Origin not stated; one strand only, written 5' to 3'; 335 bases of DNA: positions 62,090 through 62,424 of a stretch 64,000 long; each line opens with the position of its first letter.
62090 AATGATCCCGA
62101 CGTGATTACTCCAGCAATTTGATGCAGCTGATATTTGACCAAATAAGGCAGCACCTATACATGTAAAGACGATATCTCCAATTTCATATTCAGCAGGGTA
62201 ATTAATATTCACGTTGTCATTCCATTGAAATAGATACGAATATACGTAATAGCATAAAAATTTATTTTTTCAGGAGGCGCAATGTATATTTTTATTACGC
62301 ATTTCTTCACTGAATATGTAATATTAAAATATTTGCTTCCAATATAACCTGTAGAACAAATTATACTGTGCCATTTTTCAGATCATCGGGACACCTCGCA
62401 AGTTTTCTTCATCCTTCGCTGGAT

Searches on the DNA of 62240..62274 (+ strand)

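Call 31: search_dna_similar(query=window:62240-62274:+, collection=ecoli_genomes, mode=near, max_rows=10, max_evalue=10)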
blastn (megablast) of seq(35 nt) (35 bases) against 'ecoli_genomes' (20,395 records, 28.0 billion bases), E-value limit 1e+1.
Records with a match: 3; places in all: 3; records where one place covers at least 80% of the query: 3.
Genomes with a match: 3 of 5426; with a place that covers at least 80% of the query: 3. Places per genome that has any: lowest 1, median 1, highest 1. On chromosomes: 3 places; on plasmids: 0.
Best place of each record, by identity: >=99% 1; 95-99% 2.
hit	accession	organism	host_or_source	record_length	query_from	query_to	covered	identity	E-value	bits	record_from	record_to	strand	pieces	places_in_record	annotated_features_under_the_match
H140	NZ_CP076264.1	Escherichia coli strain NADC1036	Bos taurus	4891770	1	35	100%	100.0%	4e-9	66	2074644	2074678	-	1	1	none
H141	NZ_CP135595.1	Escherichia coli strain GDSC2227PM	vegetable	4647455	1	35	100%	97.2%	2e-7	60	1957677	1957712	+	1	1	none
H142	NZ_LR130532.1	Escherichia coli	Homo sapiens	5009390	1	35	100%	97.1%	6e-7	58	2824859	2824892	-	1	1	none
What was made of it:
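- Tried and rejected: A population check of the second A-run difference at 62255/6 (call 31) was uninformative.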
